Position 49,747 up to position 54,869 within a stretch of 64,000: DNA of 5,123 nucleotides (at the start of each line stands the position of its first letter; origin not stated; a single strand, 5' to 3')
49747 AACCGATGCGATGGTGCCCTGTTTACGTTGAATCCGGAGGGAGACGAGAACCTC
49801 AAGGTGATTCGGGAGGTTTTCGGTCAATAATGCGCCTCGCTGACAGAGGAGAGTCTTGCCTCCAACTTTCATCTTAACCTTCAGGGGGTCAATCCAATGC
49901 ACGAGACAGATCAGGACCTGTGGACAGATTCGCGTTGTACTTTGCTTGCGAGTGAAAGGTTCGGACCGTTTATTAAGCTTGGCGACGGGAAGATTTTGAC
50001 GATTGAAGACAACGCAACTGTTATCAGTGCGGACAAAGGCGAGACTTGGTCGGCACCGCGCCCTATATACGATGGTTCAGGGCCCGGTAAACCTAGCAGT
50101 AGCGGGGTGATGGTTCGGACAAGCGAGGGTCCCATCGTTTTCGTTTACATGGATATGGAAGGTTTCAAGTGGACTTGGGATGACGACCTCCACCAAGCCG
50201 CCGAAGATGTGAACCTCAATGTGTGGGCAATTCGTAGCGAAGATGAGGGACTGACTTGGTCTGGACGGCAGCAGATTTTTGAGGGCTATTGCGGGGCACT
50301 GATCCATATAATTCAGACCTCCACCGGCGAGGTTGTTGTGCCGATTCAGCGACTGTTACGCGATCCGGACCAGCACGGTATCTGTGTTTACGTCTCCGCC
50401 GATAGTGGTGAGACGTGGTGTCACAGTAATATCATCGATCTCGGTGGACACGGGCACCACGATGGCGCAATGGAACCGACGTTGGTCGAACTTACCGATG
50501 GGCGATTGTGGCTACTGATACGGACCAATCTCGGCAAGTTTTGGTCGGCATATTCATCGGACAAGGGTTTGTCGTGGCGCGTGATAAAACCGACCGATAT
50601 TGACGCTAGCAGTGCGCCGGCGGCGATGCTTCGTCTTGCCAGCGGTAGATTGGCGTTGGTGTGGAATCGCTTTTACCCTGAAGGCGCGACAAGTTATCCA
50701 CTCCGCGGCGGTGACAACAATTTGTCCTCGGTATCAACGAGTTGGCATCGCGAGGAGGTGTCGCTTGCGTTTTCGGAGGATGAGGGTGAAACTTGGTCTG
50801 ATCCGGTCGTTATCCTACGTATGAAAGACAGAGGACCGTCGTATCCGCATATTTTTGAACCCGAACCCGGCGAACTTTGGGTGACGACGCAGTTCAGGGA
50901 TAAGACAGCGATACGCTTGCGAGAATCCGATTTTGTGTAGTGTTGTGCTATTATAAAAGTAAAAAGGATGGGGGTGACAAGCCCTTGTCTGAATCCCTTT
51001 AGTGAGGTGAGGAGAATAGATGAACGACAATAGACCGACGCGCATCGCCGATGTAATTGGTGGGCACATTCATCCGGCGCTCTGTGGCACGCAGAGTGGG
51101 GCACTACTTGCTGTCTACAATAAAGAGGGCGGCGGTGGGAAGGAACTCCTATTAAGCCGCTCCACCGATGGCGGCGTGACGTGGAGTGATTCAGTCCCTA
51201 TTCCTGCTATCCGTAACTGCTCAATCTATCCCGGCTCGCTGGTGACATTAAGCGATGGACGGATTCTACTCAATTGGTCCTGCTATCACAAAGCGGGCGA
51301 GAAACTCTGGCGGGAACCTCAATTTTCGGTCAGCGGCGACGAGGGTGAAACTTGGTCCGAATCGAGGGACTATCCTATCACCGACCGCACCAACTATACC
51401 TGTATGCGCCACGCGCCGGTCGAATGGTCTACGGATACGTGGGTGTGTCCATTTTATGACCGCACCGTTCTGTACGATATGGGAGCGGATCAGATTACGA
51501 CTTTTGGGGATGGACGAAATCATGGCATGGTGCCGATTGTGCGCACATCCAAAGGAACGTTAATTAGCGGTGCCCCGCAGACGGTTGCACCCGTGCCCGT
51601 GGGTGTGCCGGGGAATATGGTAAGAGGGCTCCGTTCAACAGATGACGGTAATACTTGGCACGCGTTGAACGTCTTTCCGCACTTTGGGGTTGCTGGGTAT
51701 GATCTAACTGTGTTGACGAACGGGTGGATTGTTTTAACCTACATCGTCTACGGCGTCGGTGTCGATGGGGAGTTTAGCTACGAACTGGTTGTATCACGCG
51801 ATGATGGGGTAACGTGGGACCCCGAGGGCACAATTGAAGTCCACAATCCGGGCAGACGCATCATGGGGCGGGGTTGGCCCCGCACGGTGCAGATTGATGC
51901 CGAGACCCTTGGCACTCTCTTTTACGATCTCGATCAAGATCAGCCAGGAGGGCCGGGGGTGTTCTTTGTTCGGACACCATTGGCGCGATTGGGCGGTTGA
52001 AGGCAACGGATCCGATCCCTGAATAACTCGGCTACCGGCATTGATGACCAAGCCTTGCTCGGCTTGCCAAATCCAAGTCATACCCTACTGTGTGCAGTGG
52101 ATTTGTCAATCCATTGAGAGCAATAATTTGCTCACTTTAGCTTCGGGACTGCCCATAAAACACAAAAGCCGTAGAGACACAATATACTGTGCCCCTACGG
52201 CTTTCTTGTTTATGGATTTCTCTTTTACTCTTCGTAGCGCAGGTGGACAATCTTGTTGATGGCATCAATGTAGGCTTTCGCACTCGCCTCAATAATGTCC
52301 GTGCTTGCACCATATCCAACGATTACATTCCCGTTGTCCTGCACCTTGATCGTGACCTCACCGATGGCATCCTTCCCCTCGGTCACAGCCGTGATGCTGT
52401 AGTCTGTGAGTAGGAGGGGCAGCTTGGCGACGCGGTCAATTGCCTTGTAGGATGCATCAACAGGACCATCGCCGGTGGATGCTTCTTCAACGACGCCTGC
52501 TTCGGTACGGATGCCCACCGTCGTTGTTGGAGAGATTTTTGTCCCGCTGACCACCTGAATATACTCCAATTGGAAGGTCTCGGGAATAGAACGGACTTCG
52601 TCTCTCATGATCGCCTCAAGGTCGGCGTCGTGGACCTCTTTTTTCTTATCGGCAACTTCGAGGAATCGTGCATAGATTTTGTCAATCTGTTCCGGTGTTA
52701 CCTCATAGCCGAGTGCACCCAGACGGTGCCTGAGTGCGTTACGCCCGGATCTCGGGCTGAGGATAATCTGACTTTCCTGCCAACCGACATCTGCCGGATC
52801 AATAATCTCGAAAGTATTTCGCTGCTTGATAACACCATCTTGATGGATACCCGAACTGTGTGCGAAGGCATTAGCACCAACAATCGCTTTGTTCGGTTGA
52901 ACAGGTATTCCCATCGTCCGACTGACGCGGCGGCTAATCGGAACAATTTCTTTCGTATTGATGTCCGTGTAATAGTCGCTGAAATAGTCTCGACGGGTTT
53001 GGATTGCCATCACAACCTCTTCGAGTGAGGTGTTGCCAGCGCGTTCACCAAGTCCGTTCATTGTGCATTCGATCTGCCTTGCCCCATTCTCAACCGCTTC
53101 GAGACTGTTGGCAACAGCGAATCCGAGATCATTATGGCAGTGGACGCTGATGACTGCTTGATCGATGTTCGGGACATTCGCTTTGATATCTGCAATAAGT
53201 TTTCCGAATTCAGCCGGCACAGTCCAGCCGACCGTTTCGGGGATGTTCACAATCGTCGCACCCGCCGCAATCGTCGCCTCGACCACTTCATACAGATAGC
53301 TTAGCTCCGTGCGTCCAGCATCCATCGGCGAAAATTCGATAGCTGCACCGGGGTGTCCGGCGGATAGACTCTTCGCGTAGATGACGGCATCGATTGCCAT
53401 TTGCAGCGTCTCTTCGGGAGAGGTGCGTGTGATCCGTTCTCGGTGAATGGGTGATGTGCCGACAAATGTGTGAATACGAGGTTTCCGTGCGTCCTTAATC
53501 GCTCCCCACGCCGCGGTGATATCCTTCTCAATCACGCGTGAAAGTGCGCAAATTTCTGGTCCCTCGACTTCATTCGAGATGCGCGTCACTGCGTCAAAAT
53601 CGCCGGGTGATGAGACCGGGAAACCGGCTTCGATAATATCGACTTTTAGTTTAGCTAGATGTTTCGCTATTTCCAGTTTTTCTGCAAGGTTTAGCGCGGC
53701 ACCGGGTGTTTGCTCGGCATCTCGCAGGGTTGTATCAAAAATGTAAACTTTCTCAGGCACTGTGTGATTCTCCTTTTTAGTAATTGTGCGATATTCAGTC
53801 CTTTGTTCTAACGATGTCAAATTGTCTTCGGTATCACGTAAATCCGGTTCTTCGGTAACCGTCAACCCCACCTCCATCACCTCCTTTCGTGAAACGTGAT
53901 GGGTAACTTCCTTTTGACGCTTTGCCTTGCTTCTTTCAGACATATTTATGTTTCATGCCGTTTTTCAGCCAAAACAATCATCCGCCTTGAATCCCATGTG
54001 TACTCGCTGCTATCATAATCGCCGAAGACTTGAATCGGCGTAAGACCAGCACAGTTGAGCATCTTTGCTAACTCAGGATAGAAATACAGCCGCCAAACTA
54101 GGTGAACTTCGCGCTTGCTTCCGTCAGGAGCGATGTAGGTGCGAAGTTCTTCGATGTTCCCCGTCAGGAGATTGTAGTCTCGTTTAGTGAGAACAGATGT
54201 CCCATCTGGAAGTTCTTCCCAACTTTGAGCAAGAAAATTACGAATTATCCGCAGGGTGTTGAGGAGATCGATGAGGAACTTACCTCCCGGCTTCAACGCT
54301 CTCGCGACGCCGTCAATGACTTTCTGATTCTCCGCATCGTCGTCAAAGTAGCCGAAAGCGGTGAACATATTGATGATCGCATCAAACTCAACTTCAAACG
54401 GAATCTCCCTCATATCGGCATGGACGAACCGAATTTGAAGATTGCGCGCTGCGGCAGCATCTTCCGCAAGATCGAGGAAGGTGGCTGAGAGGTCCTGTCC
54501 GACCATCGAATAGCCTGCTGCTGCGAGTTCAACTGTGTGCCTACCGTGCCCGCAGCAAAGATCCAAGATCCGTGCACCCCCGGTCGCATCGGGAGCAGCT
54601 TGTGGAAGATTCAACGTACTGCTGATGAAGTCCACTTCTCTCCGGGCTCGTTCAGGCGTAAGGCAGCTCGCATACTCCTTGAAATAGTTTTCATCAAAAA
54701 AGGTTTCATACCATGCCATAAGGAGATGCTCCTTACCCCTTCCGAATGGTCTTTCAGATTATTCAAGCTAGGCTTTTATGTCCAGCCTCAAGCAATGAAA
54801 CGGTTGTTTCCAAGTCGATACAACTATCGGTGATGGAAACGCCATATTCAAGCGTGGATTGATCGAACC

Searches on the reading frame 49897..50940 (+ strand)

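Call 27: search_protein_families(library=pfam, proteins=[window:49897-50940:+], max_evalue=0.000001)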
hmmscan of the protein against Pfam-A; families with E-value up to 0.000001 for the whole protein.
window:49897-50940:+ (347 aa): 3 families
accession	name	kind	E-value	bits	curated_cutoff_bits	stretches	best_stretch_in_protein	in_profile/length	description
PF13088.12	BNR_2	-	4.7e-35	121.7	31.4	1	44-326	25-274/277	BNR repeat-like domain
PF02012.26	BNR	-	9.9e-09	34.3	27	0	43-52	2-11/12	BNR/Asp-box repeat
PF13859.12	BNR_3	-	1.6e-07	31.5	27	0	42-228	33-211/308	BNR repeat-like domain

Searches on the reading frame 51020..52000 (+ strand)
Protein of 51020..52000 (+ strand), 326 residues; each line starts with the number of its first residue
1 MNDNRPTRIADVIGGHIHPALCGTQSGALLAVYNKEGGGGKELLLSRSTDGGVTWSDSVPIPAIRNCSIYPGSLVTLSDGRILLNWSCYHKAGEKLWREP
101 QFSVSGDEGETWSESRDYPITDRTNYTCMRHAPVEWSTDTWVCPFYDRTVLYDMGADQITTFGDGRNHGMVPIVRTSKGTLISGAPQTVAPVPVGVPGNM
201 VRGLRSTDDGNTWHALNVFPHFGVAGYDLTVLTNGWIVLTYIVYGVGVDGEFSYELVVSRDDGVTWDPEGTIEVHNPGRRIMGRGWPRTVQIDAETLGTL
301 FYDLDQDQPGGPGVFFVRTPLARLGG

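Call 27: search_protein_families(library=pfam, proteins=[window:51020-52000:+], max_evalue=0.000001)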
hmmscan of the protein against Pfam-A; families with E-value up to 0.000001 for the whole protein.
window:51020-52000:+ (326 aa): 2 families
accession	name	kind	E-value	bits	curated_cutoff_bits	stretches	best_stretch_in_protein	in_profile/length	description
PF13088.12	BNR_2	-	3.2e-14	53.4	31.4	0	78-148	60-131/277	BNR repeat-like domain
PF02012.26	BNR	-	6.4e-07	28.9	27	0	47-56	2-11/12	BNR/Asp-box repeat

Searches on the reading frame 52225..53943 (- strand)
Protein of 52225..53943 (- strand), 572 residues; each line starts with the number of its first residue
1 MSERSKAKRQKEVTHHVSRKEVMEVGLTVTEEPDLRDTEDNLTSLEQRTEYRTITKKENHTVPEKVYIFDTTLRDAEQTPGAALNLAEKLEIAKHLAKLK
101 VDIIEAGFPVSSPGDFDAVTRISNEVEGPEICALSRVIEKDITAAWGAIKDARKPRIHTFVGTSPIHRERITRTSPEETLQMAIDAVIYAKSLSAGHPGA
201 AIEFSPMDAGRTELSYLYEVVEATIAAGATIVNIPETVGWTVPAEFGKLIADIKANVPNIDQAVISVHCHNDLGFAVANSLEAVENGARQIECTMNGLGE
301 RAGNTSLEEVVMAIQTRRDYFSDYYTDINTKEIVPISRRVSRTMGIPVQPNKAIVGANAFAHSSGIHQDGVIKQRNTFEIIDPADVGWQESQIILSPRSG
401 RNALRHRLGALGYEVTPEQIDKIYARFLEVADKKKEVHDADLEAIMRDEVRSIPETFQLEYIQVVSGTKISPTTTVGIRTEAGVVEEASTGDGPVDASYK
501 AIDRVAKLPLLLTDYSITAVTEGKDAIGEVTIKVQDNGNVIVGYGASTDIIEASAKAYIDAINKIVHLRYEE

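Call 27: search_protein_families(library=pfam, proteins=[window:52225-53943:-], max_evalue=0.000001)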
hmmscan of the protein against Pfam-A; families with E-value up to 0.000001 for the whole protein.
window:52225-53943:- (572 aa): 3 families
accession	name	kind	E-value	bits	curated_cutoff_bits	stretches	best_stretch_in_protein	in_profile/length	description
PF00682.25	HMGL-like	-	1.8e-85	286.9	29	1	65-339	1-259/260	HMGL-like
PF08502.15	LeuA_dimer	-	6.7e-38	130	24.9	1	436-565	1-130/131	LeuA allosteric (dimerisation) domain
PF22617.1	HCS_D2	-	5.2e-26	91.3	27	1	354-435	1-82/82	Homocitrate synthase post-HMGL domain-like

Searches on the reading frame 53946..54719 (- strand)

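Call 27: search_protein_families(library=pfam, proteins=[window:53946-54719:-], max_evalue=0.000001)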
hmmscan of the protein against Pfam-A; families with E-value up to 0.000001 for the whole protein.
window:53946-54719:- (257 aa): 7 families
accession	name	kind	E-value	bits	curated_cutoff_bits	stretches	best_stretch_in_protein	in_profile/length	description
PF13649.12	Methyltransf_25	-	2.4e-21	76.7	27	1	51-146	1-97/97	Methyltransferase domain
PF08241.18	Methyltransf_11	-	4.1e-16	59.8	21.2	1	52-150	1-95/95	Methyltransferase domain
PF13847.12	Methyltransf_31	-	1e-13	51.6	27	1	47-158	3-117/145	Methyltransferase domain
PF01209.24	Ubie_methyltran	-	1.5e-10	41.3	20.1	1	47-168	47-167/233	ubiE/COQ5 methyltransferase family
PF08242.18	Methyltransf_12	-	8.9e-10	39.6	30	1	52-148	1-98/98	Methyltransferase domain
PF13489.12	Methyltransf_23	-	5.8e-09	36.3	27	1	38-167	13-134/164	Methyltransferase domain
PF03848.20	TehB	-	4.9e-07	29.8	20.4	1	48-150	31-132/193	Tellurite resistance protein TehB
